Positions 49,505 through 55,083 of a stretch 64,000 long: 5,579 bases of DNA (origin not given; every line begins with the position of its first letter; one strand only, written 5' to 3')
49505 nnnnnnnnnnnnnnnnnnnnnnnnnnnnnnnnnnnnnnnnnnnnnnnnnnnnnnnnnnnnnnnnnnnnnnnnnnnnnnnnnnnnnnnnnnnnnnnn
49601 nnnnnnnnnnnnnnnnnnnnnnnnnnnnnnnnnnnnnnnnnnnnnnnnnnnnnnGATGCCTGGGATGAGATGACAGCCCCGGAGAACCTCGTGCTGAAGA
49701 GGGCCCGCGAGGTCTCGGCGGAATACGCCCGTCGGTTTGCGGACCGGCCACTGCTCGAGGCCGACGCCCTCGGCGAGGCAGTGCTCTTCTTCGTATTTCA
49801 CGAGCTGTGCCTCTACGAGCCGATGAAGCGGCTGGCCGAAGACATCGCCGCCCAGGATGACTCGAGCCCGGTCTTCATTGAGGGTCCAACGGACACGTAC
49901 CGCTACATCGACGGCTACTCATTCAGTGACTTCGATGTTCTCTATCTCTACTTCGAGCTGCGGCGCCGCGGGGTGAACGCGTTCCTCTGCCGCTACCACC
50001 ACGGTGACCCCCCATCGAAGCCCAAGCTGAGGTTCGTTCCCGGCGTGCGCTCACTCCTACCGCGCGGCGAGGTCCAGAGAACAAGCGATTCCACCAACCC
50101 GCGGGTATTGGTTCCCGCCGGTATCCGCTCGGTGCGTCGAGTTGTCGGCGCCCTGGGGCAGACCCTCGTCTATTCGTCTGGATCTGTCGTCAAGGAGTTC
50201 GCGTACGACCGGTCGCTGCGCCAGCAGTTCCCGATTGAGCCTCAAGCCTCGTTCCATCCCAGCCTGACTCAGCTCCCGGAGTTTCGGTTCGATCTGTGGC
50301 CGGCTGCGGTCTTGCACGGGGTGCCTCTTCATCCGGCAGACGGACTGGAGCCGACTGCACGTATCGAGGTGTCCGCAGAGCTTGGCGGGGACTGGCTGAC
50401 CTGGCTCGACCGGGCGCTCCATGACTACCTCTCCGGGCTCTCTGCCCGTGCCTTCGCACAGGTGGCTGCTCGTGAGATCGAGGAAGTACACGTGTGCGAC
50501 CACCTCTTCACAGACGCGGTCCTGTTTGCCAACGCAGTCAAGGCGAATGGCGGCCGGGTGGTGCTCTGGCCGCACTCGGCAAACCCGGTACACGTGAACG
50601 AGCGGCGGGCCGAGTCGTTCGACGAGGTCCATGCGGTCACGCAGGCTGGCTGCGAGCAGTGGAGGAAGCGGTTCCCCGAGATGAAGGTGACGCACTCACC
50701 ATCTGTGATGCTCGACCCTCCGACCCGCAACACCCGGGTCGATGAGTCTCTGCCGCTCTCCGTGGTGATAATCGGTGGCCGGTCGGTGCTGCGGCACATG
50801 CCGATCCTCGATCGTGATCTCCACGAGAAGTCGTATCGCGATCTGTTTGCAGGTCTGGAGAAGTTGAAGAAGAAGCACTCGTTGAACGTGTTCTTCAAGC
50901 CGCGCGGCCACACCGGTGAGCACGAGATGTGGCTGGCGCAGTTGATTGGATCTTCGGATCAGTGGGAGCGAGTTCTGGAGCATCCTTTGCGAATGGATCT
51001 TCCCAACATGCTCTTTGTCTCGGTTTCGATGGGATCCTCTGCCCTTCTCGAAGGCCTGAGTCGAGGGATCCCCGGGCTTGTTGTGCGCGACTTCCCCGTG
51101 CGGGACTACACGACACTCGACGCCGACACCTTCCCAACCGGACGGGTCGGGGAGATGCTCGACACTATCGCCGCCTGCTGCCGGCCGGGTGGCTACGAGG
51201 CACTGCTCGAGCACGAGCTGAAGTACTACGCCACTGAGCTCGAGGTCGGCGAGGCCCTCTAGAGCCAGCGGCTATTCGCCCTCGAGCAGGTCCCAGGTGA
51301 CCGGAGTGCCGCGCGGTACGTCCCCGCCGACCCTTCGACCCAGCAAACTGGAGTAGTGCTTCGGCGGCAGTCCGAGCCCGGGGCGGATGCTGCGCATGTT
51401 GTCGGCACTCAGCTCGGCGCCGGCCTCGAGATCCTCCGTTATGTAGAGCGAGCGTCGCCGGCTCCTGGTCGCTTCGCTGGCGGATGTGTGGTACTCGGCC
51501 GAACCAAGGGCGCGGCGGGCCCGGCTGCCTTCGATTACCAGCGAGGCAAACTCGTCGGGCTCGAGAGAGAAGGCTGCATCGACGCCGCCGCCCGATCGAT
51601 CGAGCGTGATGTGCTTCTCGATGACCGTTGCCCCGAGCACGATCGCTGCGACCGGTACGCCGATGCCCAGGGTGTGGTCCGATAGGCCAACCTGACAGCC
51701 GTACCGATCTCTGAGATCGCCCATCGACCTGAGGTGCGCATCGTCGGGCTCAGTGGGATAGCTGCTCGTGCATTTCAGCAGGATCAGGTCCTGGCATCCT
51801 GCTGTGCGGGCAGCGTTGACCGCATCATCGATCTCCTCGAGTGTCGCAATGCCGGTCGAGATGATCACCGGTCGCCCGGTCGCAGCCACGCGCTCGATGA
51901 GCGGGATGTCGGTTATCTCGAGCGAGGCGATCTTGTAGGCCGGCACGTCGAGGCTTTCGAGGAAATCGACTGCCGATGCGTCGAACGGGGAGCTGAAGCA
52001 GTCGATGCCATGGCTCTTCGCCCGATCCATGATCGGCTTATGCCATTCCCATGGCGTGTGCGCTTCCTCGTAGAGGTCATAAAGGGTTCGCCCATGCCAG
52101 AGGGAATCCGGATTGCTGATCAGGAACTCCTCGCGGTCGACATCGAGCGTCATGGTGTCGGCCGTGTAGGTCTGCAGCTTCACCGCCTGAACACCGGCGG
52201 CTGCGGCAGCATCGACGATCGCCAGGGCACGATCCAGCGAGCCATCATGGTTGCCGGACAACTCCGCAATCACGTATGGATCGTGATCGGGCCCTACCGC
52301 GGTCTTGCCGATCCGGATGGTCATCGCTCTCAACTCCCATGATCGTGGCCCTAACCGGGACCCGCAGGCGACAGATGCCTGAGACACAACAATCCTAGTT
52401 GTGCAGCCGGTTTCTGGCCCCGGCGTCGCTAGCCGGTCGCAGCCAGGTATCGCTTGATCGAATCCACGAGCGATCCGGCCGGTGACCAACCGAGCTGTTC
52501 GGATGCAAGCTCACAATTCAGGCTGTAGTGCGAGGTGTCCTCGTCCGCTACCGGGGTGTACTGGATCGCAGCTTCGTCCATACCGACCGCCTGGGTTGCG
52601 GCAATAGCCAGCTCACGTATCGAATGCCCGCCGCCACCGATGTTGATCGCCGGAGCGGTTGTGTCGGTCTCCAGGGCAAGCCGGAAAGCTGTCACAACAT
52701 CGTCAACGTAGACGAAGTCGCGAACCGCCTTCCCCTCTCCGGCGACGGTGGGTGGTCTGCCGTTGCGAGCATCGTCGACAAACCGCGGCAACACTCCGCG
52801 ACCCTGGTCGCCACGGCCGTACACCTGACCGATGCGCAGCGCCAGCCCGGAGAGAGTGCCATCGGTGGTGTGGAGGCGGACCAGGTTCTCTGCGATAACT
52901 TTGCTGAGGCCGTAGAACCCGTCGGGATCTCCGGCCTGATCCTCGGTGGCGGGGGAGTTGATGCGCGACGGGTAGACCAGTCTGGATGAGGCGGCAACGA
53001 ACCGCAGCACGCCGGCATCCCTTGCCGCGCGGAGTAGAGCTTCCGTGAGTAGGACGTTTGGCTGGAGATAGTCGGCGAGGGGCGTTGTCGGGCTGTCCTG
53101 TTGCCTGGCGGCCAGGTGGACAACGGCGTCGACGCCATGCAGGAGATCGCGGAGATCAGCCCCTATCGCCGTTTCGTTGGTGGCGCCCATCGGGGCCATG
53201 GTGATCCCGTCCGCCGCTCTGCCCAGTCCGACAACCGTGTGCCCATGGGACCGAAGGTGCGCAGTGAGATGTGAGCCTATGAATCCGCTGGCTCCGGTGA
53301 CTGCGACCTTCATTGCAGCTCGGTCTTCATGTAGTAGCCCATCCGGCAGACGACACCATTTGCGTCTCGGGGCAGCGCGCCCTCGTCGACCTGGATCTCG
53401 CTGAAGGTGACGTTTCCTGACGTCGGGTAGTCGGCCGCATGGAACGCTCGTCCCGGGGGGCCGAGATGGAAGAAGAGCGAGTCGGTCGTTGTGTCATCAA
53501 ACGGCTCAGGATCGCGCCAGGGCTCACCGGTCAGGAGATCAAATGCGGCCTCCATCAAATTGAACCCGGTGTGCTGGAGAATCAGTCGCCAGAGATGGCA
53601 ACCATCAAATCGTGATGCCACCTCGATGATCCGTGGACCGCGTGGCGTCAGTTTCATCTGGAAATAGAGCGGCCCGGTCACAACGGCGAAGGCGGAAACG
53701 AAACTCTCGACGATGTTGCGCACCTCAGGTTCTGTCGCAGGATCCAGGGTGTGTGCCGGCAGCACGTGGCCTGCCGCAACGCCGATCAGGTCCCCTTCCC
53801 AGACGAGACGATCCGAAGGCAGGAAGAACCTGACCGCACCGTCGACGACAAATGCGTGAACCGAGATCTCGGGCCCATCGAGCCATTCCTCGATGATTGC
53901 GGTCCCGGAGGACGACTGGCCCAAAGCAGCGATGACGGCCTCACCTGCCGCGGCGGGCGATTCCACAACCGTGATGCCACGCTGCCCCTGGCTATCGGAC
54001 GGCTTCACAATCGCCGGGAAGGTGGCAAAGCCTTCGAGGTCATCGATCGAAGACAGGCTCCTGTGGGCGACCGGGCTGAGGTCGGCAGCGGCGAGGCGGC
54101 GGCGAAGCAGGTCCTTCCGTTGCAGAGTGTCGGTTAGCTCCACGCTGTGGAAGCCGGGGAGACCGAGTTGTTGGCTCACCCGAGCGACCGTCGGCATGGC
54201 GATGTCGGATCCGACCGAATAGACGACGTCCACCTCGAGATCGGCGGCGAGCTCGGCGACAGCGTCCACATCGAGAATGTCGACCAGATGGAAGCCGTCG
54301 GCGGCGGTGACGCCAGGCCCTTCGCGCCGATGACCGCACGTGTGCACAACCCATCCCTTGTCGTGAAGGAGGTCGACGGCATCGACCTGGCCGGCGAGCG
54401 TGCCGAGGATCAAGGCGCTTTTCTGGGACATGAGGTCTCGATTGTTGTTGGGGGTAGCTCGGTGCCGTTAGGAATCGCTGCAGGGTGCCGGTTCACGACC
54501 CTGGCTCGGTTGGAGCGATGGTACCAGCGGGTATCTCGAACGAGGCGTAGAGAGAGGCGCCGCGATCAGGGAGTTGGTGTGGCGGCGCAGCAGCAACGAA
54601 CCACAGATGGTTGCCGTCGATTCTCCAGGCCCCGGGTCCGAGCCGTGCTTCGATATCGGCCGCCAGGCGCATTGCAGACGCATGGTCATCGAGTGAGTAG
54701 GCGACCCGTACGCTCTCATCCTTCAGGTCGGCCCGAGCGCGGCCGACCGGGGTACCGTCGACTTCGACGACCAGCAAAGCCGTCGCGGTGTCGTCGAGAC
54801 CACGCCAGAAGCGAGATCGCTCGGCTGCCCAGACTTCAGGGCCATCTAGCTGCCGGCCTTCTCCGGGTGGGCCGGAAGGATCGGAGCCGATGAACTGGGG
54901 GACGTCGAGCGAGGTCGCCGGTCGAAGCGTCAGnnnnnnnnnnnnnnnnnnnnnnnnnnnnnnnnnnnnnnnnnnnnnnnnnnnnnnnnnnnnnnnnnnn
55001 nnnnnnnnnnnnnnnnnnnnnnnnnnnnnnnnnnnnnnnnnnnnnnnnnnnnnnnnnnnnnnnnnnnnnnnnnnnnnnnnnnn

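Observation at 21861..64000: ~42 kb envelope-glycan plus SLH-protein island directly after the atp operon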

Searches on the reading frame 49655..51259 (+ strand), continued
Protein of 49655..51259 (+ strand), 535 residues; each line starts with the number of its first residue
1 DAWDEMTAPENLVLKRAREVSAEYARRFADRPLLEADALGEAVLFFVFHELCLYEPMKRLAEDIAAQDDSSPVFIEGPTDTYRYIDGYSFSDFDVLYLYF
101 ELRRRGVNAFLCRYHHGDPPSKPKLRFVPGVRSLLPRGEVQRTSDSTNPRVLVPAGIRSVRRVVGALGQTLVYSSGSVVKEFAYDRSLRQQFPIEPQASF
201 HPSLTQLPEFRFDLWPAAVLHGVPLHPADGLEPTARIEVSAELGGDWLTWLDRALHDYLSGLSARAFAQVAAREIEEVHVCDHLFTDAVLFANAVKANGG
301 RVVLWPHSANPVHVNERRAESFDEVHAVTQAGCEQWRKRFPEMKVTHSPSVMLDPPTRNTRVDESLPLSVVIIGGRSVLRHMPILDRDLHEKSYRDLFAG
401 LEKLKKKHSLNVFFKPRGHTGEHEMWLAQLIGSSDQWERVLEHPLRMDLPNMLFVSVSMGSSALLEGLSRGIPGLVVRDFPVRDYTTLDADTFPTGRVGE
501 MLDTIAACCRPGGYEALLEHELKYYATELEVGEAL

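Call 87: find_encoding_contigs(protein=P0182, flank=10000, max_places=1)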
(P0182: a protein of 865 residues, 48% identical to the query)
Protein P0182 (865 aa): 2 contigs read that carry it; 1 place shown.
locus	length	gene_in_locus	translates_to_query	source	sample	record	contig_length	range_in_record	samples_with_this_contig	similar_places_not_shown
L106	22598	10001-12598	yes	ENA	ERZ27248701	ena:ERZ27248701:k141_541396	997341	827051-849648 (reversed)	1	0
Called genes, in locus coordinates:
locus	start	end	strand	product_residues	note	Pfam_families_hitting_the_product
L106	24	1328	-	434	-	PF17900:Peptidase_M1_N, PF01433:Peptidase_M1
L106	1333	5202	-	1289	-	PF00501:AMP-binding, PF00550:PP-binding, PF00132:Hexapep (faint)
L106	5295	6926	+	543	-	PF00501:AMP-binding, PF13193:AMP-binding_C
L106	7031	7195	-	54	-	-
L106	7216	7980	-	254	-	PF00005:ABC_tran, PF00004:AAA (faint), PF13304:AAA_21 (faint)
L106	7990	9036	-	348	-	PF04069:OpuAC, PF13379:NMT1_2, PF09084:NMT1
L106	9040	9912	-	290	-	PF00528:BPD_transp_1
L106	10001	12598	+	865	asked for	PF13432:TPR_16 (faint), PF13428:TPR_14 (faint), PF14559:TPR_19 (faint)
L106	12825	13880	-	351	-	PF03102:NeuB, PF08666:SAF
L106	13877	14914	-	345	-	-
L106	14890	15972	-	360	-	PF01757:Acyl_transf_3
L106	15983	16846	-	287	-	PF01370:Epimerase, PF02719:Polysacc_synt_2 (faint), PF04321:RmlD_sub_bind, PF07993:NAD_binding_4 (faint), PF16363:GDP_Man_Dehyd, PF01073:3Beta_HSD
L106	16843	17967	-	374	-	PF01071:GARS_A, PF02655:ATP-grasp_3, PF02786:CPSase_L_D2, PF13535:ATP-grasp_4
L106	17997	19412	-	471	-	-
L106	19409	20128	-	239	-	PF02348:CTP_transf_3, PF12804:NTP_transf_3 (faint)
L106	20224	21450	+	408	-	PF00089:Trypsin, PF13365:Trypsin_2, PF00595:PDZ (weak), PF13180:PDZ_2, PF17820:PDZ_6 (weak)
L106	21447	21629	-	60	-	PF17227:DUF5302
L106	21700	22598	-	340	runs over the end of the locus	PF00583:Acetyltransf_1, PF13508:Acetyltransf_7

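Call 88: find_encoding_contigs(protein=P0028, flank=10000, max_places=1)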
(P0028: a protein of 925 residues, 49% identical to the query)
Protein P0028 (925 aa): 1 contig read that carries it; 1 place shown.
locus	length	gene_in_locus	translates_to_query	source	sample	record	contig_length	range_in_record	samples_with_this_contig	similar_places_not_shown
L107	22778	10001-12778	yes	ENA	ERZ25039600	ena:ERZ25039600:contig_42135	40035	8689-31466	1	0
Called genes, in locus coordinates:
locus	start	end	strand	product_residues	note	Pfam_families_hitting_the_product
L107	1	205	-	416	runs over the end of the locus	PF00501:AMP-binding, PF13193:AMP-binding_C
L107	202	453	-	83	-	-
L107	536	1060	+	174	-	PF13302:Acetyltransf_3, PF13523:Acetyltransf_8 (weak)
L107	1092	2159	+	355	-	PF03102:NeuB, PF08666:SAF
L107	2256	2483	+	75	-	-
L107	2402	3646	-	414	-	-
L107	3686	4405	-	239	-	PF02348:CTP_transf_3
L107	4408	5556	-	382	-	PF01041:DegT_DnrJ_EryC1, PF00155:Aminotran_1_2, PF01212:Beta_elim_lyase (weak), PF01053:Cys_Met_Meta_PP (weak)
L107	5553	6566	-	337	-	PF00106:adh_short (weak), PF01073:3Beta_HSD, PF01370:Epimerase, PF02719:Polysacc_synt_2, PF04321:RmlD_sub_bind (weak), PF16363:GDP_Man_Dehyd, PF07993:NAD_binding_4 (faint), PF13460:NAD_binding_10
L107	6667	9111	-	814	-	-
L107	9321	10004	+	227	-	PF13428:TPR_14 (faint), PF07719:TPR_2 (faint), PF13176:TPR_7 (faint), PF13424:TPR_12 (faint), PF13432:TPR_16 (faint), PF14559:TPR_19 (faint), PF11846:Wzy_C_2 (faint), PF00515:TPR_1 (faint)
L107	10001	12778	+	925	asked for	PF13428:TPR_14 (faint), PF13432:TPR_16 (faint), PF14559:TPR_19 (faint)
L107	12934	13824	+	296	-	PF13469:Sulfotransfer_3 (faint)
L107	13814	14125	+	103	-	-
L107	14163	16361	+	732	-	-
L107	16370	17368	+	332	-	PF13692:Glyco_trans_1_4 (weak)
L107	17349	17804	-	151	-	-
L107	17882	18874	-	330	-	-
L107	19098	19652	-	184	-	PF02397:Bac_transf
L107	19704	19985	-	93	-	-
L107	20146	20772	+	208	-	-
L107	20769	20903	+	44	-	-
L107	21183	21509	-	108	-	-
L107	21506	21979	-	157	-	PF00006:ATP-synt_ab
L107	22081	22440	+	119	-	-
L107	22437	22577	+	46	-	-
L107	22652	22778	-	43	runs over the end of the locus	PF00231:ATP-synt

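Call 90: search_protein_families(library=pfam, proteins=[L107:12934-13821:+, L107:6670-9111:-, L107:14163-16358:+, L102:13731-15545:+, L106:13880-14914:-], max_evalue=0.01)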
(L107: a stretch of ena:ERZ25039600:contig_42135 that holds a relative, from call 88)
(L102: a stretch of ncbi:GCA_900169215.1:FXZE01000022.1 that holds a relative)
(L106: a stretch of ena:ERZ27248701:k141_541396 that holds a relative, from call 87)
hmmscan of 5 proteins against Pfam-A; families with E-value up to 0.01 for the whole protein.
L107:12934-13821:+ (296 aa): 1 family
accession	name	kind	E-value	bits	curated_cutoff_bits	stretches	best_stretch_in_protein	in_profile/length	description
PF13469.12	Sulfotransfer_3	-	1.6e-05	25.7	27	1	35-168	2-145/216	Sulfotransferase family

L107:6670-9111:- (814 aa): 0 families

L107:14163-16358:+ (732 aa): 1 family
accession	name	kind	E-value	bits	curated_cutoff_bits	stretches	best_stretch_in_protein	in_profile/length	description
PF13692.12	Glyco_trans_1_4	-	0.0017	19.1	27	0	603-692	56-139/142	Glycosyl transferases group 1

L102:13731-15545:+ (605 aa): 0 families

L106:13880-14914:- (345 aa): 0 families

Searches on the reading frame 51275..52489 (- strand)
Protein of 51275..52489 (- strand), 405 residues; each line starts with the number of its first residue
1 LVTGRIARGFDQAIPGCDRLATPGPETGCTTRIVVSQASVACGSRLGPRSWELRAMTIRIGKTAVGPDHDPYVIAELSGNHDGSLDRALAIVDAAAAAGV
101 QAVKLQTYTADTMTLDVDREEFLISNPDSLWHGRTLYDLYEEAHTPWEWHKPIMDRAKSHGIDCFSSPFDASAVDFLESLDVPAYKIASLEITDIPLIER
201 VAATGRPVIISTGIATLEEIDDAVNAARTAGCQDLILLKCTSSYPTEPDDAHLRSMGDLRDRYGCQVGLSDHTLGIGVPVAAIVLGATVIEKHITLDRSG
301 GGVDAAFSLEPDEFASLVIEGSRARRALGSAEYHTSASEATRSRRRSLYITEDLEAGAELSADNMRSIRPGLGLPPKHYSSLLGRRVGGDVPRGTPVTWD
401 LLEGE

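Call 5: search_protein_families(library=pfam, proteins=[window:51275-52489:-])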
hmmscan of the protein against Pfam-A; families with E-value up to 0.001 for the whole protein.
window:51275-52489:- (405 aa): 2 families
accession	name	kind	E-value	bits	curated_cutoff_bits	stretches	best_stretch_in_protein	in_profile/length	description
PF03102.20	NeuB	-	1e-88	297.3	22.1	1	91-332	1-240/241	NeuB family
PF08666.17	SAF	-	3.8e-11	43.8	21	1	345-403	1-63/63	SAF domain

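Call 7: search_protein_families(library=ncbifam, proteins=[window:51275-52489:-])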
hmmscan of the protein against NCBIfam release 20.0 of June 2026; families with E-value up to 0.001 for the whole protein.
window:51275-52489:- (405 aa): 2 families
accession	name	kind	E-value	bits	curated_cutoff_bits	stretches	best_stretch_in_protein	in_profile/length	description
TIGR03586.1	PseI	equivalog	3.2e-144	480.1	340.25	1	71-397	2-327/327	pseudaminic acid synthase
TIGR03569.1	NeuB_NnaB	equivalog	7.8e-88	294.7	399.65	1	72-394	2-326/329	N-acetylneuraminate synthase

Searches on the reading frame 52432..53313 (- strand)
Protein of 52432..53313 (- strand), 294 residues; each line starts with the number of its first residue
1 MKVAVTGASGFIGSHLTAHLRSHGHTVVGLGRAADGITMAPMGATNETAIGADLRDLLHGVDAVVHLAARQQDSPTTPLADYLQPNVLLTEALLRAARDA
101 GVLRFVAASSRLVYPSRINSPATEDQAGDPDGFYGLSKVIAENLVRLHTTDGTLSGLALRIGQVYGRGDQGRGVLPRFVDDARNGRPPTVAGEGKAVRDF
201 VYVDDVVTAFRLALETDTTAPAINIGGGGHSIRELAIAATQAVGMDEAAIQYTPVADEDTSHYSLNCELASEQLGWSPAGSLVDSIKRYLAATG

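Call 5: search_protein_families(library=pfam, proteins=[window:52432-53313:-])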
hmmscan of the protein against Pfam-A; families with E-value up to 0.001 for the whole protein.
window:52432-53313:- (294 aa): 8 families
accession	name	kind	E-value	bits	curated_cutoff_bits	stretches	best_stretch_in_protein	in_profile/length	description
PF01370.27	Epimerase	-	4.4e-45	154.4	20.9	1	3-226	1-240/240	NAD dependent epimerase/dehydratase family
PF16363.11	GDP_Man_Dehyd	-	5.7e-29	102.1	27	1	5-287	2-330/332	GDP-mannose 4,6 dehydratase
PF01073.25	3Beta_HSD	-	9e-15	54.9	22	1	4-214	1-229/280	3-beta hydroxysteroid dehydrogenase/isomerase family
PF04321.23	RmlD_sub_bind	-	1.2e-13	51.3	27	1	1-185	1-170/287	RmlD substrate binding domain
PF07993.18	NAD_binding_4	-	1.6e-11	44.3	20.1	1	53-173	81-216/258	Male sterility protein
PF13460.12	NAD_binding_10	-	4.7e-10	40.1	27.2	1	7-115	1-103/184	NAD(P)H-binding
PF02719.21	Polysacc_synt_2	-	1.6e-07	31.3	20.2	1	56-210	71-213/293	Polysaccharide biosynthesis protein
PF05368.20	NmrA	-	4e-05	23.8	27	1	2-109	4-106/298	NmrA-like family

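Call 7: search_protein_families(library=ncbifam, proteins=[window:52432-53313:-])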
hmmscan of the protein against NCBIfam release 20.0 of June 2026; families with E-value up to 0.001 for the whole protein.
window:52432-53313:- (294 aa): 29 families (the best 25 are shown)
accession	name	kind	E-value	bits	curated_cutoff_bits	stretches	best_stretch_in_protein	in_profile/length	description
TIGR01179.1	galE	equivalog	1.1e-26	93.5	262.3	2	2-166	1-178/332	UDP-glucose 4-epimerase GalE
TIGR01181.1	dTDP_gluc_dehyt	equivalog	5e-26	91.5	365.1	1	3-288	2-306/321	dTDP-glucose 4,6-dehydratase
NF042422.1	oxyalk_red_OleD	equivalog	3.7e-25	89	580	1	1-217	1-218/329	2-alkyl-3-oxoalkanoate reductase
TIGR02197.1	heptose_epim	equivalog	2.8e-21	76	274.6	1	4-291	2-311/316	ADP-glyceromanno-heptose 6-epimerase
TIGR04180.1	EDH_00030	hypoth_equivalog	2.8e-21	75.9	475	1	3-237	1-250/297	NAD-dependent 4,6-dehydratase LegB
NF007956.0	PRK10675.1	subfamily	2.6e-18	66.3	394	2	1-145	1-160/338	UDP-glucose 4-epimerase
NF042423.1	oxyalk_red_Shew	equivalog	1.2e-17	64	580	1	2-215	10-222/331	2-alkyl-3-oxoalkanoate reductase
TIGR03466.1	HpnA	hypoth_equivalog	9.2e-16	57.6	367.65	1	1-153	1-159/327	hopanoid-associated sugar epimerase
NF047922.1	GDPFucSynFcl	equivalog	4.6e-14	52.6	500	1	2-288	4-296/308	GDP-L-fucose synthase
NF011728.1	PRK15181.1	equivalog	1.1e-13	50.9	760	1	59-219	89-254/348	Vi polysaccharide biosynthesis UDP-N-acetylglucosaminuronic acid C-4 epimerase TviC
NF043036.1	ErythonDh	equivalog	2.2e-13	50.1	325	1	1-165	1-180/321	D-erythronate dehydrogenase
NF007490.0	PRK10084.1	subfamily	2.2e-13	50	649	1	123-287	156-328/361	dTDP-glucose 4,6-dehydratase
TIGR01777.1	yfcH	hypoth_equivalog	3.4e-13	49.8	207.35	1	3-226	1-223/292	TIGR01777 family oxidoreductase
NF058621.1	DiazavRedAvaA7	equivalog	5.4e-13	49.3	400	1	1-220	1-225/304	3-diazoavenalumate denitrifying reductase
NF007582.0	PRK10217.1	equivalog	2.1e-11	43.5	698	1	2-248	3-273/355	dTDP-glucose 4,6-dehydratase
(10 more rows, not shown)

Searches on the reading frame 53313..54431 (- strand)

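Call 5: search_protein_families(library=pfam, proteins=[window:53313-54431:-])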
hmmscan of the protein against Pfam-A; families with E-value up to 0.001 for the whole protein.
window:53313-54431:- (373 aa): 6 families
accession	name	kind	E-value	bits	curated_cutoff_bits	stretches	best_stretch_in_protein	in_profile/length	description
PF01071.24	GARS_A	-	3.3e-10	40.6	27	1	136-275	36-189/194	Phosphoribosylglycinamide synthetase, ATP-grasp (A) domain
PF13535.11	ATP-grasp_4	-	4.1e-07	30.2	27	1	137-278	2-156/160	ATP-grasp domain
PF15632.11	ATPgrasp_Ter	-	1.3e-05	25.4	29.1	0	178-311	5-119/131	ATP-grasp in the biosynthetic pathway with Ter operon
PF02655.19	ATP-grasp_3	-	1.8e-05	25.4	23.2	1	139-277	33-159/160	ATP-grasp domain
PF07478.18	Dala_Dala_lig_C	-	0.0003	20.8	24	1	130-192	29-89/204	D-ala D-ala ligase C-terminus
PF18130.6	ATPgrasp_N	-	0.00031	21.7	27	1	41-93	25-81/81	ATP-grasp N-terminal domain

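Call 7: search_protein_families(library=ncbifam, proteins=[window:53313-54431:-])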
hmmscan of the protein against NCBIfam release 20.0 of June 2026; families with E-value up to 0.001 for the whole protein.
window:53313-54431:- (373 aa): 9 families
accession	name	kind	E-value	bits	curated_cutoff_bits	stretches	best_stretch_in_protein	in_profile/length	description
NF002563.0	PRK02186.1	subfamily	1.9e-20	72.7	625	1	51-306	54-308/890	argininosuccinate lyase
TIGR00877.1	purD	equivalog_domain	1.4e-09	37.3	288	1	45-276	41-293/425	phosphoribosylamine--glycine ligase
NF005543.0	PRK07206.1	subfamily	4.7e-09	35.4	302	1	54-301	58-314/416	hypothetical protein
NF009402.0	PRK12767.1-1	equivalog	1.7e-07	30.4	218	1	55-295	62-293/329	carbamoyl phosphate synthase-like protein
TIGR03909.1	pyrrolys_PylC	equivalog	7.1e-06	25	248.3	1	6-295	3-272/374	3-methylornithine--L-lysine ligase PylC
TIGR01369.1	CPSaseII_lrg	equivalog_domain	2.2e-05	22.3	1027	1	97-305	661-869/1052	carbamoyl-phosphate synthase (glutamine-hydrolyzing) large subunit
NF006766.0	PRK09288.1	equivalog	0.00012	21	339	1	26-183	35-197/396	formate-dependent phosphoribosylglycinamide formyltransferase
NF009405.0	PRK12767.1-4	equivalog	0.0003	19.9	390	1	137-278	144-269/320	carbamoyl phosphate synthase-like protein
NF041595.1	dap_A_syn_DdaF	equivalog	0.00043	19.2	840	0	73-277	83-294/424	dapdiamide A synthase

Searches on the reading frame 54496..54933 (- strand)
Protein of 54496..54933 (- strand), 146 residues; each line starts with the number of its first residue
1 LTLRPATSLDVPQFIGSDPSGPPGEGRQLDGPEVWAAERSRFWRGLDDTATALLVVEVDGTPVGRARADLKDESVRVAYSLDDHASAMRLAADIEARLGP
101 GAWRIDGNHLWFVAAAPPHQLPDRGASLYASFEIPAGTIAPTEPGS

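Call 35: search_solved_structures(query=window:54496-54933:-, max_evalue=10)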
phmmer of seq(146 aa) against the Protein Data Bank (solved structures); distinct sequences matched with E-value up to 10: 0.
